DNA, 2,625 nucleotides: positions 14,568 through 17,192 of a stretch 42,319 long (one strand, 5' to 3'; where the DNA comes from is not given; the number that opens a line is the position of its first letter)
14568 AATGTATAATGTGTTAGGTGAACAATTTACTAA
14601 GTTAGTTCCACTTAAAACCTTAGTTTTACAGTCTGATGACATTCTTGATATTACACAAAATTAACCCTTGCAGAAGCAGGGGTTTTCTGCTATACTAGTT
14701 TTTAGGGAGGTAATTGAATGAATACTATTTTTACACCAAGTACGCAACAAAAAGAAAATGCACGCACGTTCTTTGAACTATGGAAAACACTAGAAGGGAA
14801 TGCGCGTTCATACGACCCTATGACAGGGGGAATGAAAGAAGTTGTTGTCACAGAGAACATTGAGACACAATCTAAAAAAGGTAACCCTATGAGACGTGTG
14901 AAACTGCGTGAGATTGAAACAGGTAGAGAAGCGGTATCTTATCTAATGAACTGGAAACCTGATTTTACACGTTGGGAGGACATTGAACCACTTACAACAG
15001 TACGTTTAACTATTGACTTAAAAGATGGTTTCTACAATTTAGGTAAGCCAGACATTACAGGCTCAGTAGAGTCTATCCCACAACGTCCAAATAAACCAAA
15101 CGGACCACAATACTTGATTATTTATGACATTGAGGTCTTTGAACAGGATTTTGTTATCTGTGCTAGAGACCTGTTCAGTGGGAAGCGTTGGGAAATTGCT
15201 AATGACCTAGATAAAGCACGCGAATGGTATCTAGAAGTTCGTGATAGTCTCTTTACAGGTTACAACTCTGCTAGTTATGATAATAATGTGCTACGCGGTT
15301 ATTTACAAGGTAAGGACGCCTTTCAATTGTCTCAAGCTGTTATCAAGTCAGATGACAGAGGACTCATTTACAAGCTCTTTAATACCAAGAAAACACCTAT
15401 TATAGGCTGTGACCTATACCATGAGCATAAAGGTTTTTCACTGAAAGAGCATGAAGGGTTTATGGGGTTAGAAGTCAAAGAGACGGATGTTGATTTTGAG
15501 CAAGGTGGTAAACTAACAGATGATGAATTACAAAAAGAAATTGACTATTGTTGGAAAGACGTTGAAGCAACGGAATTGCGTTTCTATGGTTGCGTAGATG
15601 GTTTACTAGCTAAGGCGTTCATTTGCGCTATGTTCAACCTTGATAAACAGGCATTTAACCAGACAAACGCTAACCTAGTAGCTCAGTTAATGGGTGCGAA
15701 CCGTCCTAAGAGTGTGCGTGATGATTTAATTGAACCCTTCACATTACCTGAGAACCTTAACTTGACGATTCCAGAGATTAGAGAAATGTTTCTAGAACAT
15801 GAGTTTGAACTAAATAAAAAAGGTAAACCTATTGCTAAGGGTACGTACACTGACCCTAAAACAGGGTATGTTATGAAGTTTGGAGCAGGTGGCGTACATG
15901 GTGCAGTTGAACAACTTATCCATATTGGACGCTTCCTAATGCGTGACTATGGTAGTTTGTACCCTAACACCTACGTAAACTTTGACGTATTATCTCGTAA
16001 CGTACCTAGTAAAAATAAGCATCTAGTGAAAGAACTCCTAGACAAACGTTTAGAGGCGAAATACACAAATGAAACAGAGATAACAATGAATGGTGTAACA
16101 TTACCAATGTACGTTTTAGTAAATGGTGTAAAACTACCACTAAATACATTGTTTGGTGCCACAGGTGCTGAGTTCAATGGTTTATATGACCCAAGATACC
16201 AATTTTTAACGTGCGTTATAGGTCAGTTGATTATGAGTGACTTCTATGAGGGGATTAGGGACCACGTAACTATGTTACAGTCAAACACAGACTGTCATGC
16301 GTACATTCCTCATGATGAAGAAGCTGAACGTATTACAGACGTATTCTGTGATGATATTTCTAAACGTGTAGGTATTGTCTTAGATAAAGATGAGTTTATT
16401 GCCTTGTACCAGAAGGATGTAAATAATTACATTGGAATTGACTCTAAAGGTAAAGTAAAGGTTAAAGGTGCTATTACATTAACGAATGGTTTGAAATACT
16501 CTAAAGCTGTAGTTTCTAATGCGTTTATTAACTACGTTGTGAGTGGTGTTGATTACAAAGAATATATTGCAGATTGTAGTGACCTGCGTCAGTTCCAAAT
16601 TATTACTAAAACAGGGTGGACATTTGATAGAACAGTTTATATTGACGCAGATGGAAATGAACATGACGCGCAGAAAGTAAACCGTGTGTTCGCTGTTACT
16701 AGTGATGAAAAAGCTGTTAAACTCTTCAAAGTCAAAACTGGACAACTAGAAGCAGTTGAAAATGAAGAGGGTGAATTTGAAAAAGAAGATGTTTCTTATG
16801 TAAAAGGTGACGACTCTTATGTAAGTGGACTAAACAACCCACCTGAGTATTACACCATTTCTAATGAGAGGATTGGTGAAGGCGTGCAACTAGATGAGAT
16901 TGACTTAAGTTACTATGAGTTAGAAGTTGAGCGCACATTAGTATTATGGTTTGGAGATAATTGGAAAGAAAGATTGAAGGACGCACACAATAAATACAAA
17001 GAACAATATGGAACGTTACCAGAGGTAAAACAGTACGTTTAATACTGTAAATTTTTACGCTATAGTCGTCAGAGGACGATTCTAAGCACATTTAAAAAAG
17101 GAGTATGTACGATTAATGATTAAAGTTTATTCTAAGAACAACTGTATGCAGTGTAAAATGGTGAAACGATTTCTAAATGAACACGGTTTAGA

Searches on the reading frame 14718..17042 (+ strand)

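Call 12: search_protein_families(library=pfam, proteins=[window:14718-17042:+], max_evalue=0.01)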
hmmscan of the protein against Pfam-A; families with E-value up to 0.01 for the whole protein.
window:14718-17042:+ (774 aa): 0 families

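Call 46: search_protein_families(library=phrogs, proteins=[window:14718-17042:+], max_evalue=0.001)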
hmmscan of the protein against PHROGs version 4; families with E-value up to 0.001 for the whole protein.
window:14718-17042:+ (774 aa): 3 families
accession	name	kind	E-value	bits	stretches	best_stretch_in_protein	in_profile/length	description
phrog_1252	-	DNA, RNA and nucleotide metabolism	8.9e-133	445.1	1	121-754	42-661/663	DNA polymerase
phrog_18505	-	DNA, RNA and nucleotide metabolism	3.2e-20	73.6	1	471-658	40-235/349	DNA polymerase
phrog_4210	-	DNA, RNA and nucleotide metabolism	5.3e-18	65.2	1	130-739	719-1270/1304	DNA polymerase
